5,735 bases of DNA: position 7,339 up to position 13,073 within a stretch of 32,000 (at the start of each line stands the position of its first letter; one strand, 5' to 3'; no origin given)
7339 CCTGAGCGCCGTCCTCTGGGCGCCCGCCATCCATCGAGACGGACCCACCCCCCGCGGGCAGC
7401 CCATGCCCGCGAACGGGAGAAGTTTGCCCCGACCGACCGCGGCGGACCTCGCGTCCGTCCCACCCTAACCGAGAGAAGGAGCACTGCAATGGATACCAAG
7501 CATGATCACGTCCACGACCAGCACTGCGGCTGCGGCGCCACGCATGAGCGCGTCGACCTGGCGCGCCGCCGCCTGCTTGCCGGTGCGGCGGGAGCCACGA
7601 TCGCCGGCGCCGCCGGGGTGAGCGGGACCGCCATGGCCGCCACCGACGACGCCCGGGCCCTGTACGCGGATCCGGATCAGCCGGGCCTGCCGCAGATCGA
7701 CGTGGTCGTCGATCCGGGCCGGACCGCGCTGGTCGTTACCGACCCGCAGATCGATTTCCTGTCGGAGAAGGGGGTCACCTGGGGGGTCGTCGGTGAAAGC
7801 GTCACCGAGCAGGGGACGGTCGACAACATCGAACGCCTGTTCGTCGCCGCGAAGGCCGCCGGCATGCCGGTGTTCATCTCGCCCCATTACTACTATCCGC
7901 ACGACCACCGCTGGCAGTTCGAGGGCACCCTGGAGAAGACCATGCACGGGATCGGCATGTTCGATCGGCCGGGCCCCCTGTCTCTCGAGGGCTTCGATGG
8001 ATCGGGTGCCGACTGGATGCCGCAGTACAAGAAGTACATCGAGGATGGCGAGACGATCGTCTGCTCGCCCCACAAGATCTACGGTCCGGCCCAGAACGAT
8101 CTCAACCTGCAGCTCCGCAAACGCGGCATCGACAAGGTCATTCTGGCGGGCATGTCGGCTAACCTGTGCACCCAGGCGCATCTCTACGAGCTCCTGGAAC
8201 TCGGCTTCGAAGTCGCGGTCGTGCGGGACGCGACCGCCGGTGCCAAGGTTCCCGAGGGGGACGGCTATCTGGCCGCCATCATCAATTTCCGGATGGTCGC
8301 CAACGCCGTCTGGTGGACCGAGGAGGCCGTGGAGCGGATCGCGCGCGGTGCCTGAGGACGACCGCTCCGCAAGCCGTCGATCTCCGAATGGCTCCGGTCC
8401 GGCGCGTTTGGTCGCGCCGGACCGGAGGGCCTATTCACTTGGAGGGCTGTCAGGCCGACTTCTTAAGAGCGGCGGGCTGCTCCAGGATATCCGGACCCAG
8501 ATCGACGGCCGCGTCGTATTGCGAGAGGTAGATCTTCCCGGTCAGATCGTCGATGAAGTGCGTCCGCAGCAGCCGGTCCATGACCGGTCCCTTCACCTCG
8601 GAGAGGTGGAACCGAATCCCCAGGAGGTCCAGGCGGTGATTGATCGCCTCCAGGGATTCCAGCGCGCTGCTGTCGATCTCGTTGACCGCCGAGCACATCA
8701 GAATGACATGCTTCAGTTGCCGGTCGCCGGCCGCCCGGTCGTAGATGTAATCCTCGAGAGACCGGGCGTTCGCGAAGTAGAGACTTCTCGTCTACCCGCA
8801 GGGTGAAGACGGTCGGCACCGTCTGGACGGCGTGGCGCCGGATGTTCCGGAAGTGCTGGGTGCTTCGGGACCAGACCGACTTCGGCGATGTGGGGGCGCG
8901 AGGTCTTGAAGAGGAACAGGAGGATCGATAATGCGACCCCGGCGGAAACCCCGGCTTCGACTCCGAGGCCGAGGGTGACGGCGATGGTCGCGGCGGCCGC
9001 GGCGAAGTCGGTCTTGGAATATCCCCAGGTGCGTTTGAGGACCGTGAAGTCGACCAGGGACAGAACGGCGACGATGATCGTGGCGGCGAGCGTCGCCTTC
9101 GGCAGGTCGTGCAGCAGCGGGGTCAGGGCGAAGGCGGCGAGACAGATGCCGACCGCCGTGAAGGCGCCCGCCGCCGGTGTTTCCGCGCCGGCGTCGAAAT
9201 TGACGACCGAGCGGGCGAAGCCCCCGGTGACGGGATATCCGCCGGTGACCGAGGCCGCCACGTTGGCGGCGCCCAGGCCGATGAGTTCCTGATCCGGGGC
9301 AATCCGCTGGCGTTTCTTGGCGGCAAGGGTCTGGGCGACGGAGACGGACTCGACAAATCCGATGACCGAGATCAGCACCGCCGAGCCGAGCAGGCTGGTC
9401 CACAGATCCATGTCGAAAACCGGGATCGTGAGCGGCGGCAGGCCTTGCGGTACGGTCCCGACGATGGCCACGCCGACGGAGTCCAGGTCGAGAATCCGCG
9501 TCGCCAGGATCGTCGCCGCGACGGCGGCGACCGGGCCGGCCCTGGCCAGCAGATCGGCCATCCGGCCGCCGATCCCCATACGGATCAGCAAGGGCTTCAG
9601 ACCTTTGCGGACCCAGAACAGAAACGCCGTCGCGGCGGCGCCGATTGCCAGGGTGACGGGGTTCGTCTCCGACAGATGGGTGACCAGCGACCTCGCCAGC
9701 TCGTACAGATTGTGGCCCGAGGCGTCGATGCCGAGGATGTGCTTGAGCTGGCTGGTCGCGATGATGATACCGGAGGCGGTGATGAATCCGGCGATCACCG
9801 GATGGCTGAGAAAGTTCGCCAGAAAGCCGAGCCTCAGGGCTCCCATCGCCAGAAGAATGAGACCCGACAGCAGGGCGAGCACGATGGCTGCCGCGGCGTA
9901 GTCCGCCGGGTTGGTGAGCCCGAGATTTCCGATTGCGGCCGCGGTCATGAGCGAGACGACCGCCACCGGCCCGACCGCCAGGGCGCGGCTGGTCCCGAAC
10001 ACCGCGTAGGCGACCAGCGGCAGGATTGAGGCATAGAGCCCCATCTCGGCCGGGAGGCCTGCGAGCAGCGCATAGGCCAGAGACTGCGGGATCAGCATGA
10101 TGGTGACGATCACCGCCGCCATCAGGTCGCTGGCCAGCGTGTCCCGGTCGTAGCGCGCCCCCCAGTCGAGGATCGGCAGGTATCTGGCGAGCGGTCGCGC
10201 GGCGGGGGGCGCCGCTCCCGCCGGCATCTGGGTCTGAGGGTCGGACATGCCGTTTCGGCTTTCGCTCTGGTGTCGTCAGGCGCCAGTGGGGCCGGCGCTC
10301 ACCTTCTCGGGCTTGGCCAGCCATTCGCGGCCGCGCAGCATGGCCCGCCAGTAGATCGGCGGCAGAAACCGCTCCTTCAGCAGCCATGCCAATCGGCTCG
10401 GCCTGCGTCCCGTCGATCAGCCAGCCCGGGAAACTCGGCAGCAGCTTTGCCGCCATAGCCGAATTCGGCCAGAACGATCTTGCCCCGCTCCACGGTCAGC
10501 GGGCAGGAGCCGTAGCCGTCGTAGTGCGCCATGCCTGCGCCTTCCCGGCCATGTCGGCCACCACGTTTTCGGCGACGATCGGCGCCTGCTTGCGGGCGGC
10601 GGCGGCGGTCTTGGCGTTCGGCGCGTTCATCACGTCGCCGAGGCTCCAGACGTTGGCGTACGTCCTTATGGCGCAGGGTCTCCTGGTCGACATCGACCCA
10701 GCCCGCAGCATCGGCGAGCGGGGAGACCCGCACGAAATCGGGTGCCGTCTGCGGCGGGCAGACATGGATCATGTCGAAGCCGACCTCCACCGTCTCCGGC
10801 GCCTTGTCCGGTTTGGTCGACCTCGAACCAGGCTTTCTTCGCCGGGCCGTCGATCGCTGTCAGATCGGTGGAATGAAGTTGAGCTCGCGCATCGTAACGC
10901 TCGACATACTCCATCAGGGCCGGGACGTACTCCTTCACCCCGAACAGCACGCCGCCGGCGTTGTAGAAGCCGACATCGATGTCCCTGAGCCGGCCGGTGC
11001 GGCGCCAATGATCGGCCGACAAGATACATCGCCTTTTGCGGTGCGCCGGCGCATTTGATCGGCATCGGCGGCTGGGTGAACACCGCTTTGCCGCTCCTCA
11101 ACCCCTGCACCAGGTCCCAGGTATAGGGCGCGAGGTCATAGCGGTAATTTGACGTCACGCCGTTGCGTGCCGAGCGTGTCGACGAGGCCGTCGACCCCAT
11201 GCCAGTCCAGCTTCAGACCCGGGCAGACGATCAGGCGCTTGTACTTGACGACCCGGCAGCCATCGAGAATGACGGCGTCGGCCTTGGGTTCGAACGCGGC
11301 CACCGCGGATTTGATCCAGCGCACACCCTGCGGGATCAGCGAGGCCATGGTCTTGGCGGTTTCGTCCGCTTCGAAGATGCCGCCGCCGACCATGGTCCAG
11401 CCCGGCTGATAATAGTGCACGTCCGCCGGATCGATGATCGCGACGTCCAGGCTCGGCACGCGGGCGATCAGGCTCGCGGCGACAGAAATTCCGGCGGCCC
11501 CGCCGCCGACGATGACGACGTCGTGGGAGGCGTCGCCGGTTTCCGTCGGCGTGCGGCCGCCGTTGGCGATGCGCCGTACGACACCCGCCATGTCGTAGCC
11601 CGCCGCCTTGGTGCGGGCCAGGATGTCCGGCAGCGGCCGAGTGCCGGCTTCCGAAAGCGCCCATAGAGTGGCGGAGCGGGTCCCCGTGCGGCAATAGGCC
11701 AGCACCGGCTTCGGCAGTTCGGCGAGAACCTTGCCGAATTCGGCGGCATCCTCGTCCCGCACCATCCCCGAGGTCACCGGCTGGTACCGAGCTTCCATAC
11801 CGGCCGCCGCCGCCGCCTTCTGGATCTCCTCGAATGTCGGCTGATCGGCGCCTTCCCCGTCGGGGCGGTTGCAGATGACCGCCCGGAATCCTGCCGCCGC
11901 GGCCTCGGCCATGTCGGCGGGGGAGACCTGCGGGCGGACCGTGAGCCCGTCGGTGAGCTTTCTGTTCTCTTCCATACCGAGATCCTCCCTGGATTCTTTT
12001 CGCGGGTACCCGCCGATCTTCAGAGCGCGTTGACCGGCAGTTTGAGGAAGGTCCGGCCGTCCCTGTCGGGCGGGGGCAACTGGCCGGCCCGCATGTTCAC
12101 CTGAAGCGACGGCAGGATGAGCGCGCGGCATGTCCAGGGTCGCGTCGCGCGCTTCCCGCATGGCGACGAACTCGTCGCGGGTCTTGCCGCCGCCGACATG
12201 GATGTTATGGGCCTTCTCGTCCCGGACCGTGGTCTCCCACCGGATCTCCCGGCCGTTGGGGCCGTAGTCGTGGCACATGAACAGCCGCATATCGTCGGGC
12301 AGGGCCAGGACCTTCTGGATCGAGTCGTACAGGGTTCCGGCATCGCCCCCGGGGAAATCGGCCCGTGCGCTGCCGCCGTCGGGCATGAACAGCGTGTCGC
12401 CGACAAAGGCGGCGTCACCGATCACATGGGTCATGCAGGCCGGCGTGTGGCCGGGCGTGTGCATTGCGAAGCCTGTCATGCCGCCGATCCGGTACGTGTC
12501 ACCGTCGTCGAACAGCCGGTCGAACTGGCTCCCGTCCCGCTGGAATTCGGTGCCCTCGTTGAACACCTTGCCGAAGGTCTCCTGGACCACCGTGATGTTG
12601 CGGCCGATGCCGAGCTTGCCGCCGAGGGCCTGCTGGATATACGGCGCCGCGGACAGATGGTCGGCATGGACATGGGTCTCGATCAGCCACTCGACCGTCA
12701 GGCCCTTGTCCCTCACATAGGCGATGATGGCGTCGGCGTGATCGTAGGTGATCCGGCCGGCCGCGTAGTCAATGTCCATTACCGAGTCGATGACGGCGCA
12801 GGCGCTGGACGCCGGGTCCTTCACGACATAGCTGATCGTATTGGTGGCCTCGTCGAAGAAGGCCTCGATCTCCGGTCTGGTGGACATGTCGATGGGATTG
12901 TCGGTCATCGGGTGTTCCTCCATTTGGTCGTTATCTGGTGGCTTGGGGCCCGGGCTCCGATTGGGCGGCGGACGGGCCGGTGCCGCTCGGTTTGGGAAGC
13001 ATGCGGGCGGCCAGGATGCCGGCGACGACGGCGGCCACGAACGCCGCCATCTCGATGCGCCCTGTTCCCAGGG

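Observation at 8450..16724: Ten-gene co-directional sulfur/persulfide cluster headed by a Crp/Fnr-type regulator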

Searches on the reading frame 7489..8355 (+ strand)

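Call 4: search_protein_families(library=pfam, proteins=[window:7489-8355:+], max_evalue=0.01)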
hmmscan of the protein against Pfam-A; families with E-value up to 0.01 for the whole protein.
window:7489-8355:+ (288 aa): 1 family
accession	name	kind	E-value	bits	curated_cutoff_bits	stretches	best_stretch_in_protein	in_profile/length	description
PF00857.26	Isochorismatase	-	3.1e-24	86.4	27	1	79-255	1-154/175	Isochorismatase domain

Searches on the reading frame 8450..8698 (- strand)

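Call 4: search_protein_families(library=pfam, proteins=[window:8450-8698:-], max_evalue=0.01)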
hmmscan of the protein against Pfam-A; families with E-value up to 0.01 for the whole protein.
window:8450-8698:- (82 aa): 1 family
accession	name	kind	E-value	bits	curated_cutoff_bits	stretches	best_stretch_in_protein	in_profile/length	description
PF01740.26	STAS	-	4.7e-07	30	22.6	1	2-62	47-105/106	STAS domain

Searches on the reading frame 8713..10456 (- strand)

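Call 3: search_protein_families(library=pfam, proteins=[window:8792-10456:-, window:8713-10248:-], max_evalue=0.01)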
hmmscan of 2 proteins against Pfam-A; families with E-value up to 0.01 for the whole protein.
window:8792-10456:- (554 aa): 0 families

window:8713-10248:- (511 aa): 1 family
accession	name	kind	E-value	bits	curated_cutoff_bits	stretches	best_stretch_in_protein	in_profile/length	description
PF00916.26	Sulfate_transp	-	5.6e-104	348.4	23.2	1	38-421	1-380/380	Sulfate permease family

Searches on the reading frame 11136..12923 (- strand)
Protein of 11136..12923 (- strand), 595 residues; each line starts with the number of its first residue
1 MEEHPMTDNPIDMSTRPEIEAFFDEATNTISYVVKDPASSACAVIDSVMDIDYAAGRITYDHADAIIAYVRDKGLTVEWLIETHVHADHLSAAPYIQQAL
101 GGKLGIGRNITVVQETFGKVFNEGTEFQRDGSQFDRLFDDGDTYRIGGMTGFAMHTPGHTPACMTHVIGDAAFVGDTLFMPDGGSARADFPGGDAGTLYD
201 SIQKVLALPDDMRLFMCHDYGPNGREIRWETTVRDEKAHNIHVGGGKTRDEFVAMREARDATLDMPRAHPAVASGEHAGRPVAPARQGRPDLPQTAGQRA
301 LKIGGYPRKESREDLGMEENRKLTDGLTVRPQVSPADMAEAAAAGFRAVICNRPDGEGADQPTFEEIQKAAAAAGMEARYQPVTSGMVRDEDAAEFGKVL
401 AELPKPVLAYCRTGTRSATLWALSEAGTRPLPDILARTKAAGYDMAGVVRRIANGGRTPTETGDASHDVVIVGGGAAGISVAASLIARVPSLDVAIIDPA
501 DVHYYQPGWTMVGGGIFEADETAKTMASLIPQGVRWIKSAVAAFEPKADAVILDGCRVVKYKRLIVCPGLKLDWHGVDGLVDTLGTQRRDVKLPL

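Call 3: search_protein_families(library=pfam, proteins=[window:11136-12923:-], max_evalue=0.01)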
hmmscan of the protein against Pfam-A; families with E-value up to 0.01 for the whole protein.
window:11136-12923:- (595 aa): 8 families
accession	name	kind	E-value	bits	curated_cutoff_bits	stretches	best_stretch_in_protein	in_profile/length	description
PF04273.18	BLH_phosphatase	-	1.3e-30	106.4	26.1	1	321-427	3-109/110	Beta-lactamase hydrolase-like protein, phosphatase-like domain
PF00753.33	Lactamase_B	-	2.9e-20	73.5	22.7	1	31-218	8-196/196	Metallo-beta-lactamase superfamily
PF07992.20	Pyr_redox_2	-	2e-07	31.1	26.1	1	467-580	1-119/291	Pyridine nucleotide-disulphide oxidoreductase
PF05834.18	Lycopene_cycl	-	5.8e-05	22.8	23.4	1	468-503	1-36/380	Lycopene cyclase protein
PF01946.23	Thi4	-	0.00013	21.7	26.2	1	465-517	16-64/235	Thi4 family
PF13454.12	NAD_binding_9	-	0.00017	22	21.8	1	470-502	1-35/155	FAD-NAD(P)-binding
PF01266.30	DAO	-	0.00079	19.5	27.9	1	468-503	1-35/353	FAD dependent oxidoreductase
PF03486.20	HI0933_like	-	0.0047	16.8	50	1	467-547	1-80/244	HI0933-like protein Rossmann domain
